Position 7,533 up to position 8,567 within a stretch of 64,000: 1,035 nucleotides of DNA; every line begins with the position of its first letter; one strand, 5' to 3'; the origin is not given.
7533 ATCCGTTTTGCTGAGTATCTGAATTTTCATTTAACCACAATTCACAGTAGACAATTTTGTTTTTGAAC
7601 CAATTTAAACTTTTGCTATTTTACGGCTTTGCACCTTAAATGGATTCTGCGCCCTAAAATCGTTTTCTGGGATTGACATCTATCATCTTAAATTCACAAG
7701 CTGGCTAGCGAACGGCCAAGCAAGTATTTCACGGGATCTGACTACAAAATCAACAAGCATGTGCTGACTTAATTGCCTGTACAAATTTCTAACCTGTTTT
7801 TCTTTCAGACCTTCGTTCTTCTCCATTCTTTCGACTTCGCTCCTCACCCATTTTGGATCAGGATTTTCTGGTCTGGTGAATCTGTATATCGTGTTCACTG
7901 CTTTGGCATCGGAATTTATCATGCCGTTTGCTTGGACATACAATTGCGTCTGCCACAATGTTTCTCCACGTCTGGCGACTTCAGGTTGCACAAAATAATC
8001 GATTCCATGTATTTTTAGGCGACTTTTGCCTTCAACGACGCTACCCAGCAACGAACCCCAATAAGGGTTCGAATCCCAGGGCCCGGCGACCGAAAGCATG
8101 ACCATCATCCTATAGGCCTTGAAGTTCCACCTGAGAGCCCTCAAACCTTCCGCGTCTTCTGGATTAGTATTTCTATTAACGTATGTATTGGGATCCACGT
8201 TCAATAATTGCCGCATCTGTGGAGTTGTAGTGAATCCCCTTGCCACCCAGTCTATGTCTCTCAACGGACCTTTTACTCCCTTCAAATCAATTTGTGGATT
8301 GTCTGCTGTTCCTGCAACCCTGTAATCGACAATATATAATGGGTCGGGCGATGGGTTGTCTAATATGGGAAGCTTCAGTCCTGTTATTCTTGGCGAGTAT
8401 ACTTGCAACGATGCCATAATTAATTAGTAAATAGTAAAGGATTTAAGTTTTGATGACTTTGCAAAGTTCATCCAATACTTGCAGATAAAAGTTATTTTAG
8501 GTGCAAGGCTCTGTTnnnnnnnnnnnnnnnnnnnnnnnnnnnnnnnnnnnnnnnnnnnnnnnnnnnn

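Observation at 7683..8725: Two foreign-looking ORFs inserted into the conserved rps13-rps4-rps11-rpoD operon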

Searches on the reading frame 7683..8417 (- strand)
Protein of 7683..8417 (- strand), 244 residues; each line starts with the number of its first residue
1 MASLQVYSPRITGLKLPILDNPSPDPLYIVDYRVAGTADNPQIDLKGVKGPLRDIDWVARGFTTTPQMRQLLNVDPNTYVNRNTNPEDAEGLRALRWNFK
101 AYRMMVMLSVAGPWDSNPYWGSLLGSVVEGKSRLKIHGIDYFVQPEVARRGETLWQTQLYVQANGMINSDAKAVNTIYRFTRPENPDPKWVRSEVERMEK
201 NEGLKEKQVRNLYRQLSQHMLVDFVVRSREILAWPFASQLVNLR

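Call 4: search_protein_families(library=pfam, proteins=[window:7683-8417:-], max_evalue=0.1)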
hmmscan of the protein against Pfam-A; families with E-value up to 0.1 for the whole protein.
window:7683-8417:- (244 aa): 1 family
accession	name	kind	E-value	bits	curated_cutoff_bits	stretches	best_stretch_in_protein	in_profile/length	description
PF16216.10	GxGYxYP_N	-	0.0091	16.2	23.9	1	165-214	23-65/72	GxGYxYP_N 1st domain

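Call 6: find_homologous_proteins(query=window:7683-8417:-)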
Query window:7683-8417:- (244 aa): 9 proteins with E <= 0.001 among 396 candidates.
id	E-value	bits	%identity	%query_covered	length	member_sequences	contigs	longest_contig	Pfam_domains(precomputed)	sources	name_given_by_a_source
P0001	1.6e-162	557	100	100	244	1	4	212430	-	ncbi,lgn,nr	ncbi:MAG: hypothetical protein HYW23_03395 [Candidatus Aenigmarchaeota archaeon]|nr:hypothetical pro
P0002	5.4e-53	198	45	95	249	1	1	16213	-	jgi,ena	-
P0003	2.3e-52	196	46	100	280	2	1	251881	-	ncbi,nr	ncbi:MAG: hypothetical protein HYW23_02420 [Candidatus Aenigmarchaeota archaeon]|nr:hypothetical pro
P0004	7.8e-49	184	43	96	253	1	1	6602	-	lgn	-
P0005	1.8e-34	137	57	50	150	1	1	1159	-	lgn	-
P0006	1.4e-28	118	41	45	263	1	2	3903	-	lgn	-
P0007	1.3e-26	112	37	45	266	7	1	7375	-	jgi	-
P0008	4.0e-24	103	35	45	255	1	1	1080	-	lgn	-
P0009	2.6e-15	75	31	41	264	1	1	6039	-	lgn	-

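Call 9: find_encoding_contigs(protein=P0003, flank=8000, max_places=4)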
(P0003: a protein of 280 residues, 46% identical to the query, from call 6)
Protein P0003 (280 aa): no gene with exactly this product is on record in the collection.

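Call 11: find_encoding_contigs(protein=P0002, flank=8000, max_places=3)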
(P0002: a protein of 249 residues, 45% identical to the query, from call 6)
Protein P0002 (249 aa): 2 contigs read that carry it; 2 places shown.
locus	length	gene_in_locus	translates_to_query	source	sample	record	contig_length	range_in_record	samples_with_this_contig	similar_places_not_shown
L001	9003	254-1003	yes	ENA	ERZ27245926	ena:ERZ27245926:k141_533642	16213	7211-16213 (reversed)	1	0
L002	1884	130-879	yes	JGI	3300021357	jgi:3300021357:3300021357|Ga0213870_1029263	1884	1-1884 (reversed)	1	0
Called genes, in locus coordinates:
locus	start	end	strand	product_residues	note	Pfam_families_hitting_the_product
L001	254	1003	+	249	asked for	-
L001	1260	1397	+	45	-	-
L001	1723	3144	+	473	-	PF00009:GTP_EFTU, PF03144:GTP_EFTU_D2 (faint), PF11987:IF-2, PF14578:GTP_EFTU_D4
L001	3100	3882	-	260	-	PF00149:Metallophos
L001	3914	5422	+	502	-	PF01935:DUF87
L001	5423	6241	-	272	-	PF05362:Lon_C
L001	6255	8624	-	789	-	PF02463:SMC_N, PF13304:AAA_21 (faint), PF13476:AAA_23, PF13555:AAA_29 (weak)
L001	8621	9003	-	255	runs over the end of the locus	PF00459:Inositol_P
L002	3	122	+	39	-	?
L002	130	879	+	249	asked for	-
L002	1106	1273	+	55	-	-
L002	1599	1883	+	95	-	?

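Call 12: find_encoding_contigs(protein=P0004, flank=8000, max_places=3)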
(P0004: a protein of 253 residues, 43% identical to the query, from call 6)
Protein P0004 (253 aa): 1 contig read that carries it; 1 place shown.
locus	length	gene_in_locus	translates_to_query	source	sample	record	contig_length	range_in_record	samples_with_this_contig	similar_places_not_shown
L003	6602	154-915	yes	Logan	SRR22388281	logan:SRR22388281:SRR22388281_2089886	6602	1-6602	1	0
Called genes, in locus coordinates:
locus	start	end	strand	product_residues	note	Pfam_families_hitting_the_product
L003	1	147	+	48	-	?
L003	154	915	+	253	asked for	-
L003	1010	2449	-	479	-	-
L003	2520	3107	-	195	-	PF00881:Nitroreductase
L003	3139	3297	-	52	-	-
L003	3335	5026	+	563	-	PF04675:DNA_ligase_A_N, PF01068:DNA_ligase_A_M, PF04679:DNA_ligase_A_C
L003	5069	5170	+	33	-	-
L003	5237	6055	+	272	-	PF01978:TrmB, PF09339:HTH_IclR (weak)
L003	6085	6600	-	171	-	?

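Call 21: find_encoding_contigs(protein=P0007, flank=8000, max_places=3)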
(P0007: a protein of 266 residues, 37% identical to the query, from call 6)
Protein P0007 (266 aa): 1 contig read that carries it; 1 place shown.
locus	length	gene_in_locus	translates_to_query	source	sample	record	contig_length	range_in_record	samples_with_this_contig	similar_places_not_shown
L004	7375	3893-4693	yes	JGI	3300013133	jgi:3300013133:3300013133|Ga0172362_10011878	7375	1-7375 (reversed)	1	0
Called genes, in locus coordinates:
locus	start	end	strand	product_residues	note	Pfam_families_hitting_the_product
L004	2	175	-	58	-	?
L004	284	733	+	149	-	-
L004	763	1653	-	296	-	PF02775:TPP_enzyme_C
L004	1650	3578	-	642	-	PF01855:POR_N, PF01079:Hint (weak), PF05203:Hom_end_hint (weak), PF14890:Intein_splicing, PF14528:LAGLIDADG_3 (faint), PF01855:POR_N, PF17147:PFOR_II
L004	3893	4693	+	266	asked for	-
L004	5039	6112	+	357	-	PF00078:RVT_1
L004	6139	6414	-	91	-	PF13484:Fer4_16 (faint), PF13187:Fer4_9 (faint), PF14697:Fer4_21 (faint), PF12797:Fer4_2 (faint), PF13237:Fer4_10 (weak), PF12837:Fer4_6 (faint), PF12838:Fer4_7 (weak), PF00037:Fer4 (weak)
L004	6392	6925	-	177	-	PF01558:POR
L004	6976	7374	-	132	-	?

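Call 22: find_encoding_contigs(protein=P0009, flank=8000, max_places=3)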
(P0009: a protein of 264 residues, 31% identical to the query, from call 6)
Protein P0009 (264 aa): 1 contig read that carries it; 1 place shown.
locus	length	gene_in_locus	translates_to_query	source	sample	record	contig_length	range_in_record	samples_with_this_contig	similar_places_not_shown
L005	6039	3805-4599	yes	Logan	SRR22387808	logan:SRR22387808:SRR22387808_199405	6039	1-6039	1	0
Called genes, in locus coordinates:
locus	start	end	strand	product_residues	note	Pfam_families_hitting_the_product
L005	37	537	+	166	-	-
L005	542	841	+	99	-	-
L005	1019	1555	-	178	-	PF13298:LigD_N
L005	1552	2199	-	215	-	PF00730:HhH-GPD, PF00633:HHH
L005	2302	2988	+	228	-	PF00416:Ribosomal_S13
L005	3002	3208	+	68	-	-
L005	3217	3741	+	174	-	PF01479:S4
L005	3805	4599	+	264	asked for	-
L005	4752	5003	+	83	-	-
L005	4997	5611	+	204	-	PF00078:RVT_1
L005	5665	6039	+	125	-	?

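Call 23: find_encoding_contigs(protein=P0006, flank=8000, max_places=3)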
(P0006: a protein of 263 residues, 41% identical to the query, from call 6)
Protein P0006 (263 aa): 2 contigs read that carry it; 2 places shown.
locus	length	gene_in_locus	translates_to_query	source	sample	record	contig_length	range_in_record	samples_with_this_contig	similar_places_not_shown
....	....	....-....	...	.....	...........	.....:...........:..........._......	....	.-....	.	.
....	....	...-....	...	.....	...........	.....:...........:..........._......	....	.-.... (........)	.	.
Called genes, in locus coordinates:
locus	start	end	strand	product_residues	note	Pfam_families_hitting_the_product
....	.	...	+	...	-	?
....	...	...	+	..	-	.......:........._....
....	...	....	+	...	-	-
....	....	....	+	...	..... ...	-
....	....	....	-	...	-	-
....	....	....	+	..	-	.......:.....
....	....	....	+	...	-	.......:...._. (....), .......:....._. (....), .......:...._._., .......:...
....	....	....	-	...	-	?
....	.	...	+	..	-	?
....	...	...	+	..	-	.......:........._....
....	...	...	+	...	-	-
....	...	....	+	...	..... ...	-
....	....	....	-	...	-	-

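Call 27: predict_structure(alignment_id=A1)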
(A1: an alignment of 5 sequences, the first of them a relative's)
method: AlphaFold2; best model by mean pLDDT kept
length: 244 residues; sequences in the alignment: 5
mean_pLDDT: 35.0   pTM: 0.22
mean pLDDT of the five models: 35.0, 34.5, 33.4, 33.4, 31.5
residues with pLDDT >= 90: 0; 70-90: 0; 50-70: 34; < 50: 210
segments of 3 or more residues with pLDDT < 50: 1-63, 77-186, 212-244
pLDDT, mean of each block of 10 residues (from residue 1): 24 33 32 43 40 35 49 48 32 31 25 24 22 27 32 37 35 29 43 53 55 42 27 25 24
secondary structure, 60 per line:
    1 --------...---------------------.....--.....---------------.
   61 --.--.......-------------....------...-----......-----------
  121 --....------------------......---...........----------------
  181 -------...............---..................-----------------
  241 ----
elements in order: E33-37 E40-44 H66-72 H86-89 E96-98 H104-109 H123-126 H145-150 H154-164 H188-202 H206-223

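Call 32: search_protein_representatives(alignment_id=A1)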
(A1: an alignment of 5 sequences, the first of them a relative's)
Query: 5 sequences, 254 profile positions. Proteins with E-value up to 0.001 (for the whole library): 59; up to 1e-10: 38; up to 1e-30: 24. The best 59 are listed.
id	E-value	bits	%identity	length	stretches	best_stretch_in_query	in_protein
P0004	4.8e-128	441.9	-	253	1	3-254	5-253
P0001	3.5e-119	412.8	-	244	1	3-247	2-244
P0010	2.8e-92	324.7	-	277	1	1-253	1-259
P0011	3.2e-80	285.2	-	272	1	1-236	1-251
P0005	2.1e-75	269.4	-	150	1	121-253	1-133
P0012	1.5e-67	243.7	-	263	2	27-234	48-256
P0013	2.3e-63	230.0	-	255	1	1-252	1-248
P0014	6.1e-61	222.0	-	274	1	1-239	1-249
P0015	8.8e-55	201.8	-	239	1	4-235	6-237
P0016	3.2e-53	196.7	-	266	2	29-236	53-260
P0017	5.5e-48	179.6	-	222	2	132-238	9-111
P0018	1.1e-43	165.4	-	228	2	8-124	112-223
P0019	6.0e-43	163.1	-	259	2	132-237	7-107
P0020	3.0e-42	160.7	-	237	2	9-124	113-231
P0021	3.8e-41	157.1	-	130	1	1-135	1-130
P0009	2.9e-38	147.7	-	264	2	131-235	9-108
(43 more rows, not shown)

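Call 41: find_related_loci(query=A1, collection=genome_contigs, flank=10000)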
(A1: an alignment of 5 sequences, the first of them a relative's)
Query A1 (244 aa) in genome_contigs; peptide patterns used: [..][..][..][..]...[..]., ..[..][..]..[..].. (x = any residue, [..] = any of these).
63 stretches matched a pattern, but none encodes a relative of the query by tblastn (E <= 1e-3).

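Call 42: find_related_loci(query=A1, collection=metagenome_contigs, flank=10000)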
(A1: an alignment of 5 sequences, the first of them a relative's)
Query A1 (244 aa) in metagenome_contigs; peptide patterns used: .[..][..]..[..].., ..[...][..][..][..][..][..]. (x = any residue, [..] = any of these).
449 stretches matched a pattern; 3 encode a relative of the query (tblastn E <= 1e-3); 3 distinct loci.
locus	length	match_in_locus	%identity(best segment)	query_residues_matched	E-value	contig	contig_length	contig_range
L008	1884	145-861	45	5-236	9e-62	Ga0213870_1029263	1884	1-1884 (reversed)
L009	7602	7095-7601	58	3-179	3e-57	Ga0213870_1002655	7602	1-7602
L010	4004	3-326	77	135-243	3e-53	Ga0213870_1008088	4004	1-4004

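Call 43: find_related_loci(query=A1, collection=viral_contigs, flank=10000)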
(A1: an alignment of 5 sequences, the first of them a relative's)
Query A1 (244 aa) in viral_contigs; peptide patterns used: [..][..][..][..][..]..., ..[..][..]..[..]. (x = any residue, [..] = any of these).
47 stretches matched a pattern, but none encodes a relative of the query by tblastn (E <= 1e-3).
